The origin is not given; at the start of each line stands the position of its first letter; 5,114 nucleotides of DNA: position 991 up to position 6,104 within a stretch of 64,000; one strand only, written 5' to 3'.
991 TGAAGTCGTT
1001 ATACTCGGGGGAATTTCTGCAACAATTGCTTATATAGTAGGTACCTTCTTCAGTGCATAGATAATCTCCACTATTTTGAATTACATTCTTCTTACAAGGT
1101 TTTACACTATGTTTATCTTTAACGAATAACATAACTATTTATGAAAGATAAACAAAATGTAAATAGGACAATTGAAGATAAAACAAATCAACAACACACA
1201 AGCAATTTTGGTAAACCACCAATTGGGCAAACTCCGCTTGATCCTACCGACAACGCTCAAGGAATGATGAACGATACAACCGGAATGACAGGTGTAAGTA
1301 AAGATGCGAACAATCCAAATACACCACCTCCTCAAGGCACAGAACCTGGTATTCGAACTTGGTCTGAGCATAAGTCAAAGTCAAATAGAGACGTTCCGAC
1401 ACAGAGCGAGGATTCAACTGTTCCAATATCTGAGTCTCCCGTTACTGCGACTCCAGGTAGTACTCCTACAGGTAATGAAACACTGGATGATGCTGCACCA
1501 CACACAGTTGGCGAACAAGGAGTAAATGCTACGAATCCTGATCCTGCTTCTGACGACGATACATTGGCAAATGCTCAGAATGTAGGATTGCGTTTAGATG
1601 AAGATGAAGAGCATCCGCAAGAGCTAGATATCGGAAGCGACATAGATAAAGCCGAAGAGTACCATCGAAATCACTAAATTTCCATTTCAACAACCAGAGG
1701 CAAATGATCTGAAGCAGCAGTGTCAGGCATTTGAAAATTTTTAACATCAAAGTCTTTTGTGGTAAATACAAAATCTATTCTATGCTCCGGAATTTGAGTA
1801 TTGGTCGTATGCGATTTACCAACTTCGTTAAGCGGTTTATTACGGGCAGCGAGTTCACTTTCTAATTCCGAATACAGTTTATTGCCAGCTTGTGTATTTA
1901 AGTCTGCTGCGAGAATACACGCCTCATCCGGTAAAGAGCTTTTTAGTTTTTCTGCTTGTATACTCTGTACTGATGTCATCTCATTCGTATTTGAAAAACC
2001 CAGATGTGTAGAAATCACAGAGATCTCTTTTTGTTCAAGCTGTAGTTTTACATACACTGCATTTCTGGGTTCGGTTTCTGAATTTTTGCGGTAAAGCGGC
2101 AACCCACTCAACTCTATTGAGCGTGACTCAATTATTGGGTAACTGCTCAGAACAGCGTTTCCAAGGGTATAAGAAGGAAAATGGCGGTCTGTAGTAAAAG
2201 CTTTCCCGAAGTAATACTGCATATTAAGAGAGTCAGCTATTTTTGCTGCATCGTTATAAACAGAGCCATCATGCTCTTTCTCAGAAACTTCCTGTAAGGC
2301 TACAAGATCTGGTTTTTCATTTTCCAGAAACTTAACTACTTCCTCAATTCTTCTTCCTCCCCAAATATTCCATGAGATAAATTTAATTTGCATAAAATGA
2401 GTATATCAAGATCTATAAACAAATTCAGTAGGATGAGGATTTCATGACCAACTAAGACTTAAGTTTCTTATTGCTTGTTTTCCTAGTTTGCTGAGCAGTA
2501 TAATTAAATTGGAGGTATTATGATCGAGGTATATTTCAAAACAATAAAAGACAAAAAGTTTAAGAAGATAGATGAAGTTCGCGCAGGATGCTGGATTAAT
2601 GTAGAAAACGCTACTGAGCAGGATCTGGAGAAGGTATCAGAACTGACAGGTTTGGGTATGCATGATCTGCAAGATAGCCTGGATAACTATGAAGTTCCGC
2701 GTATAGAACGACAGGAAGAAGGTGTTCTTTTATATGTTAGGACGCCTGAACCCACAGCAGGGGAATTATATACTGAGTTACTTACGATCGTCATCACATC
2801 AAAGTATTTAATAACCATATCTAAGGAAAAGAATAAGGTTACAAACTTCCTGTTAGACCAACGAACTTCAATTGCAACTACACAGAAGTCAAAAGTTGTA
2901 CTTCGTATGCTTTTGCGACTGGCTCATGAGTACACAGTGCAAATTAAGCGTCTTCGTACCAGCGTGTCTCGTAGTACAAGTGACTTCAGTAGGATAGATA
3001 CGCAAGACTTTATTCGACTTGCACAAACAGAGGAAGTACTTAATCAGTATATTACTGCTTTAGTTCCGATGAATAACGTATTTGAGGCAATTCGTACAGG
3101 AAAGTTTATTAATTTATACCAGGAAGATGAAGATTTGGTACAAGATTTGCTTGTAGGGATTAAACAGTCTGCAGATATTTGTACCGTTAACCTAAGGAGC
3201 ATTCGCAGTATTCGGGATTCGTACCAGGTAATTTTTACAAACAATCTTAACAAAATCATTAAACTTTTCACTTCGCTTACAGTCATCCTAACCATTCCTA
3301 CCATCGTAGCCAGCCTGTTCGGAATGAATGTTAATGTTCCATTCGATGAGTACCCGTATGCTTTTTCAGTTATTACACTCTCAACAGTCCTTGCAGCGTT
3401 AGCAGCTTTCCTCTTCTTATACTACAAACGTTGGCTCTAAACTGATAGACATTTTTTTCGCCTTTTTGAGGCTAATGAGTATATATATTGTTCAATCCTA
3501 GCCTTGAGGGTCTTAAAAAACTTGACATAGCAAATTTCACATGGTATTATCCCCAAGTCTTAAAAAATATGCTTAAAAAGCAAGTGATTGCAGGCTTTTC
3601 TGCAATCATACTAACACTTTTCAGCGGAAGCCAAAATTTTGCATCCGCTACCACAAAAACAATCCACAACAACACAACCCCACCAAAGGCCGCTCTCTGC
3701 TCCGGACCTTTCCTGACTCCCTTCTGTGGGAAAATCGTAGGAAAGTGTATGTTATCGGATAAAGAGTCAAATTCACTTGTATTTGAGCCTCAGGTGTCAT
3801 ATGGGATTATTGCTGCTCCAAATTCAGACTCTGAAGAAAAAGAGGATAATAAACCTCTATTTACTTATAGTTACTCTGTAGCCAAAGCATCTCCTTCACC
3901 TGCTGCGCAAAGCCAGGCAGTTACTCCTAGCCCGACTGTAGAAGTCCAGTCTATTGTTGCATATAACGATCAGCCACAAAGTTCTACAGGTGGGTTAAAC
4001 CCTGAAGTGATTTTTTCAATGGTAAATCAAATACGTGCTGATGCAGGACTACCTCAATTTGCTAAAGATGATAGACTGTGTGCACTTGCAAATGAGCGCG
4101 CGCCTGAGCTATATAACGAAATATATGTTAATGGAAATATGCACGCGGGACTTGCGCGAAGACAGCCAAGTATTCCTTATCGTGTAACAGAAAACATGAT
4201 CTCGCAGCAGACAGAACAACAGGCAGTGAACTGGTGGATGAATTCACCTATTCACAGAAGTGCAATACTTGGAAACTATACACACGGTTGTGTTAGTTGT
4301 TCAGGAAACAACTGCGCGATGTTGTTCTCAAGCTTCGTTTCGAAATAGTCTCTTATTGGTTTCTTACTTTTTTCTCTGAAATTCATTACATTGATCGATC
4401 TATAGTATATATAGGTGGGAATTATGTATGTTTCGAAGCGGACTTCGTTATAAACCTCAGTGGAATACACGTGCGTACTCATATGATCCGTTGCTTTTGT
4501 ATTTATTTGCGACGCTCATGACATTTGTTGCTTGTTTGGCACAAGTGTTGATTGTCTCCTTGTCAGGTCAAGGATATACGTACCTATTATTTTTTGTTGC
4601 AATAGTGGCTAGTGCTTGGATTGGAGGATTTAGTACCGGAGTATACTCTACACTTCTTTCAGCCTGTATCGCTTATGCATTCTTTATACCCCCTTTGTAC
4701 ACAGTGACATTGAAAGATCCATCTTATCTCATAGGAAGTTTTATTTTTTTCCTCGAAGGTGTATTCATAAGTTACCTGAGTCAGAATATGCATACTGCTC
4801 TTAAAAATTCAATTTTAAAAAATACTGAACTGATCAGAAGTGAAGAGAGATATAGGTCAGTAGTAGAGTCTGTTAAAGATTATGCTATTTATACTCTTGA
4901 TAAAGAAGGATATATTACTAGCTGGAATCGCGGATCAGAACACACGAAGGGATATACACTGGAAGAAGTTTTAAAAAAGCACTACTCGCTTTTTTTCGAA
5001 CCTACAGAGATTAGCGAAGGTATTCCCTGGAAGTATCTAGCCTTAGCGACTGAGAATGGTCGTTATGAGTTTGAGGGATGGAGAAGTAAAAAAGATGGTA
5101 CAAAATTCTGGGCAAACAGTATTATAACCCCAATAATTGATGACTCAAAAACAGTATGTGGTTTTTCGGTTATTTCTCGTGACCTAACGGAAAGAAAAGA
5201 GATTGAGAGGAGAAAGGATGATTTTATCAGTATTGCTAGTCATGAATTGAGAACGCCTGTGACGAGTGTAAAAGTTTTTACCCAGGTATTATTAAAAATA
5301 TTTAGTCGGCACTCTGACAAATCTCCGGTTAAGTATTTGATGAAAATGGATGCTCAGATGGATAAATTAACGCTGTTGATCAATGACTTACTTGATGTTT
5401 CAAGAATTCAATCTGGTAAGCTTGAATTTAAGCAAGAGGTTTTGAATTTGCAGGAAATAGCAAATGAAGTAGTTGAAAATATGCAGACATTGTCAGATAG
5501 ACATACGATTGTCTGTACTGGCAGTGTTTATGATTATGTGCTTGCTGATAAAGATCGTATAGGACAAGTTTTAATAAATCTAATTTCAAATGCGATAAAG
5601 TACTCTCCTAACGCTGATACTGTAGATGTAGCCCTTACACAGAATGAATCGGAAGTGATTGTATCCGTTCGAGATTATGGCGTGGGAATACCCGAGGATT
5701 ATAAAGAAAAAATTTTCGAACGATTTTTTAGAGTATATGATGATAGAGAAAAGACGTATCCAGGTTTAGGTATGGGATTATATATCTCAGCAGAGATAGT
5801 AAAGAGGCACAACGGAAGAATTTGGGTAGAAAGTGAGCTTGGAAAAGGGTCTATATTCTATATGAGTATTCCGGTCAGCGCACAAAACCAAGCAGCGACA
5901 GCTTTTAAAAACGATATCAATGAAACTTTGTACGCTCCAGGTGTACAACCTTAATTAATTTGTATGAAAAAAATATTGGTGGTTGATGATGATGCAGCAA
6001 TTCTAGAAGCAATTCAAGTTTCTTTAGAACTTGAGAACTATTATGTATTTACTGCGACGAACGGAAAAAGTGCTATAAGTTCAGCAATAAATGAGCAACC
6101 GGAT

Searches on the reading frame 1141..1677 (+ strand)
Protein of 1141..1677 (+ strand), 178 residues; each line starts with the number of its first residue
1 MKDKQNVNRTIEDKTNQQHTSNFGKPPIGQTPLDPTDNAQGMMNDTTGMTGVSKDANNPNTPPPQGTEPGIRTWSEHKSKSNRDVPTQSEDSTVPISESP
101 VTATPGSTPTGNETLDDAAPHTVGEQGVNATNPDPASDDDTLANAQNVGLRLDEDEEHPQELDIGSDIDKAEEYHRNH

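Call 67: find_encoding_contigs(protein=window:1141-1677:+, flank=10000, max_places=2)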
Protein window:1141-1677:+ (178 aa): 3 contigs read that carry it; 1 place shown.
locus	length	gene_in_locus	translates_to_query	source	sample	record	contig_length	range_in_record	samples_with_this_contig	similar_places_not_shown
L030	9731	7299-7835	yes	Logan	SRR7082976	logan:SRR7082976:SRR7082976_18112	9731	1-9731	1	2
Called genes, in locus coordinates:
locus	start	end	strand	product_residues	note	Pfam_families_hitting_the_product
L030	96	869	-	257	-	PF02517:Rce1-like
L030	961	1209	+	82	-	-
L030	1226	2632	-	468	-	PF00224:PK, PF02887:PK_C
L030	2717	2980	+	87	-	PF12674:Zn_ribbon_2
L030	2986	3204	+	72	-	PF09834:DUF2061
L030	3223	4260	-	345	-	PF00493:MCM (faint), PF05496:RuvB_N, PF00004:AAA, PF07728:AAA_5, PF17864:AAA_lid_4, PF05491:WHD_RuvB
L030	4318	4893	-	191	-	PF01330:RuvA_N, PF14520:HHH_5, PF07499:RuvA_C (weak)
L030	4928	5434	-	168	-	PF02075:RuvC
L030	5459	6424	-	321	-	PF01018:GTP1_OBG, PF01926:MMR_HSR1, PF02421:FeoB_N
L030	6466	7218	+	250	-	PF01988:VIT1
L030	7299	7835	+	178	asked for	-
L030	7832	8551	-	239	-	PF03372:Exo_endo_phos, PF23226:Exo_endo_phos_PGAP2IP (weak)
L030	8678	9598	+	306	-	PF01544:CorA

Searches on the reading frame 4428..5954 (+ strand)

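Call 14: search_protein_families(library=ncbifam, proteins=[window:4428-5954:+])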
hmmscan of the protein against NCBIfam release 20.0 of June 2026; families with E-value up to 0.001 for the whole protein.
window:4428-5954:+ (508 aa): 90 families (the best 25 are shown)
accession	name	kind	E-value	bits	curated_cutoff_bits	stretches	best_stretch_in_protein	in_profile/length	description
NF046044.1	PnpS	equivalog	2.2e-69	234.4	400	1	119-482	34-390/390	two-component system histidine kinase PnpS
NF033092.0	HK_WalK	equivalog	3e-65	220.9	725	1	137-483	254-594/594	cell wall metabolism sensor histidine kinase WalK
TIGR02966.1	phoR_proteo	equivalog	1.8e-56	191.6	334.2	1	140-480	6-332/333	phosphate regulon sensor histidine kinase PhoR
NF041880.1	EPS_EpsF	equivalog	8.6e-55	186.1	900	1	117-482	117-492/492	response regulator EpsF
NF047874.1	MASE3_PAS_HK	subfamily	4.4e-52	177.8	560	1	77-498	210-640/655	MASE3 domain-containing sensor histidine kinase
NF040691.1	MtrAB_MtrB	equivalog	1.7e-49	169.2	450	1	249-490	257-499/507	MtrAB system histidine kinase MtrB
NF006800.0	PRK09303.1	equivalog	1.8e-49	168.7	342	1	262-487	150-381/383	histidine kinase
NF041735.1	hist_kin_RppB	equivalog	7.8e-49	166.6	400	1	262-482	215-438/438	two-component system sensor histidine kinase RppB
NF008468.0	PRK11360.1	equivalog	4.9e-46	157.3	646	1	134-488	262-613/616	two-component system sensor histidine kinase AtoS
NF033093.1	HK_VicK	exception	1.7e-45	155.5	680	1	132-491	86-443/448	cell wall metabolism sensor histidine kinase VicK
NF008302.0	PRK11091.1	equivalog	7.6e-45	153.4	838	1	131-493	146-516/779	aerobic respiration two-component sensor histidine kinase ArcB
TIGR02956.1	TMAO_torS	equivalog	4.9e-41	140.8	676.5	1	258-492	459-691/967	TMAO reductase system sensor histidine kinase/response regulator TorS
NF045595.1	HK_scytonemin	equivalog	1.6e-40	139.2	865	1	249-483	401-635/637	scytonemin biosynthesis sensor histidine kinase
NF045911.1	TCSHisKinNblS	equivalog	3.3e-40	138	1000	1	135-483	261-620/621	two-component system sensor histidine kinase NblS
NF041947.1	LuxQ_Vibrio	equivalog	5.2e-38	130.5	1200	1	257-493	466-706/843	quorum-sensing autoinducer 2 sensor kinase/phosphatase LuxQ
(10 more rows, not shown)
